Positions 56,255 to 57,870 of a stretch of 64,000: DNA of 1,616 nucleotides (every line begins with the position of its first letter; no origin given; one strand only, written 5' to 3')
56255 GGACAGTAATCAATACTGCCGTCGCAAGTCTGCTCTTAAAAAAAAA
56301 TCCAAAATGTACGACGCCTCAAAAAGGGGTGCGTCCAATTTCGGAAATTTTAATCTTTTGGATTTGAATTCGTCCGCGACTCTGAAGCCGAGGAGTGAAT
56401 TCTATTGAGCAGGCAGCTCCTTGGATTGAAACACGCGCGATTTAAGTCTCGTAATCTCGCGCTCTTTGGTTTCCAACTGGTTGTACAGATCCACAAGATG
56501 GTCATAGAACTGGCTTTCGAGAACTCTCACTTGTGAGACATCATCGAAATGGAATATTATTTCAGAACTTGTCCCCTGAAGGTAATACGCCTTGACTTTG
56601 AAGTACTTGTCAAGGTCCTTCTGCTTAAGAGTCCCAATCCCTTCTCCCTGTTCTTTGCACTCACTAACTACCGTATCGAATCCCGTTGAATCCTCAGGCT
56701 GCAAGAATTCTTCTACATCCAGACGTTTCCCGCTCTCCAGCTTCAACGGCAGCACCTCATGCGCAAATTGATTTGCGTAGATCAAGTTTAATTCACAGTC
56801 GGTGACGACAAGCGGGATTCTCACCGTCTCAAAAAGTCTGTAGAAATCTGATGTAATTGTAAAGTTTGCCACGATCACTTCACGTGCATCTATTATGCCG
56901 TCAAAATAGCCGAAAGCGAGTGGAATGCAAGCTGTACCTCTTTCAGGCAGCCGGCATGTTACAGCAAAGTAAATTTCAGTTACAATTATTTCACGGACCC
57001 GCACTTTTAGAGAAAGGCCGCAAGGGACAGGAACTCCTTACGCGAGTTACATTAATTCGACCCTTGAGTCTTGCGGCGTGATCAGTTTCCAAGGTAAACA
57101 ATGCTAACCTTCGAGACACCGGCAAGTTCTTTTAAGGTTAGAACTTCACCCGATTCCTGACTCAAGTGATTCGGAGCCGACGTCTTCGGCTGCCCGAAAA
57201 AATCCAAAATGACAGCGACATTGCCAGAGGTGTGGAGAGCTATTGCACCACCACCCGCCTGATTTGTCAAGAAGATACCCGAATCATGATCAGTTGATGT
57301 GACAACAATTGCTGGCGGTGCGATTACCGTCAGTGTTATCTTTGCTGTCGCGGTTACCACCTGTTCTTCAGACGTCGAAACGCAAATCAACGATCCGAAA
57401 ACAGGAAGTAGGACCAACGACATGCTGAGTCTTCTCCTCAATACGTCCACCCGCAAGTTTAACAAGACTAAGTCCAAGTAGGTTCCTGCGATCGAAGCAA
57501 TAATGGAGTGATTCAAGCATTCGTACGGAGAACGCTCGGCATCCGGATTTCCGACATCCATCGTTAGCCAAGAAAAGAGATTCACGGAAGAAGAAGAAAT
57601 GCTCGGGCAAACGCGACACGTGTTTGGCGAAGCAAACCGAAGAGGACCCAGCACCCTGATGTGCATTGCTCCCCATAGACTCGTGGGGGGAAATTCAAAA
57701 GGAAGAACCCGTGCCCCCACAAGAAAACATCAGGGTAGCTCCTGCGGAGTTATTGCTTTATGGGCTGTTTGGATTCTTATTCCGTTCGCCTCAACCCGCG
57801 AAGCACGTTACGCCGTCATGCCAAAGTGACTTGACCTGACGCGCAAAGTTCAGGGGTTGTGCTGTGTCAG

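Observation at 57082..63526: Candidate uncharacterised chaperone-usher-like surface-fibre system built on DUF4402 subunits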

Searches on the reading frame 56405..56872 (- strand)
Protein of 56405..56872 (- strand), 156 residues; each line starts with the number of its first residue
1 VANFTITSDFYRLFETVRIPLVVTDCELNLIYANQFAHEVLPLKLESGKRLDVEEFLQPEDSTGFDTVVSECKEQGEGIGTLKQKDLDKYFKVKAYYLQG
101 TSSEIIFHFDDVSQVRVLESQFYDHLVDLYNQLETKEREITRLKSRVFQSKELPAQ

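Call 60: search_protein_families(library=pfam, proteins=[window:56405-56872:-], max_evalue=10)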
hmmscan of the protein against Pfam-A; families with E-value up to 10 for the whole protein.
seq(156 aa): 3 families
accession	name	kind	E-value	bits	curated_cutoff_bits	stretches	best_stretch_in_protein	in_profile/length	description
PF13188.13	PAS_8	-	0.0028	17.9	21.8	1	10-51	3-43/65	PAS domain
PF09144.16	YpM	-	0.09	13.4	25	1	75-102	54-81/117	Yersinia pseudo-tuberculosis mitogen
PF08448.16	PAS_4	-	0.14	12.8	23.1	1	15-89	2-79/110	PAS fold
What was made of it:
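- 56402..56872 (-): Cytoplasmic PAS-like protein of about 157 aa with a C-terminal coiled coil. It keeps its position downstream of the cluster in 18 loci. It may be a regulator or only a neighbour. Pfam PAS_8 E 0.003, below the cut-off (call 60).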

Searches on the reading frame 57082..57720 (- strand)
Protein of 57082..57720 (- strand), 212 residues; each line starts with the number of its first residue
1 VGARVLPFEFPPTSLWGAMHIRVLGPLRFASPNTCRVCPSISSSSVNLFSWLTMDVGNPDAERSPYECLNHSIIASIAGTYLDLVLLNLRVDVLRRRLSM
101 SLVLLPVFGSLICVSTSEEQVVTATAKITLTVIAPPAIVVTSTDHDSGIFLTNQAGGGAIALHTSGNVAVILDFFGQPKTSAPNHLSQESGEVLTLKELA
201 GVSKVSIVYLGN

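Call 3: search_protein_families(library=pfam, proteins=[window:57082-57720:-], max_evalue=1)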
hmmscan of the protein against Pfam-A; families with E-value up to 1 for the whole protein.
window:57082-57720:- (212 aa): 2 families
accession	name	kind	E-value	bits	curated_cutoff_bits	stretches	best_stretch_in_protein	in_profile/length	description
PF19055.6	ABC2_membrane_7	-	0.099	11.9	22.7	1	101-156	315-370/410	ABC-2 type transporter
PF11352.13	DUF3155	-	0.32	11.8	22.1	1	95-142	8-54/88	Protein of unknown function (DUF3155)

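Call 4: search_protein_families(library=ncbifam, proteins=[window:57082-57720:-], max_evalue=1)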
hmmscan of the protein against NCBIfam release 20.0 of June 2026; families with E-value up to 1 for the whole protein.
window:57082-57720:- (212 aa): 0 families

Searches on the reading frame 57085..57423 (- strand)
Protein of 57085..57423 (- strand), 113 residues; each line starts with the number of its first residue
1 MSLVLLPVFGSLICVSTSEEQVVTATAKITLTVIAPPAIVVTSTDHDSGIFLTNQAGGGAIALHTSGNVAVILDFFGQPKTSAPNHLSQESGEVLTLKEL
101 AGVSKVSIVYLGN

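Call 60: search_protein_families(library=pfam, proteins=[window:57085-57423:-], max_evalue=10)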
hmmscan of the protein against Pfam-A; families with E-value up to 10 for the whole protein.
seq(113 aa): 2 families
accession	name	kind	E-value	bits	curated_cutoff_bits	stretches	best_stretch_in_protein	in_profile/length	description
PF19055.6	ABC2_membrane_7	-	0.043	13.1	22.7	1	3-57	316-370/410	ABC-2 type transporter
PF24146.1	K1-lyase_C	-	0.39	11.7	27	1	40-62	17-39/70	K1 capsule-specific polysaccharide lyase, C-terminal domain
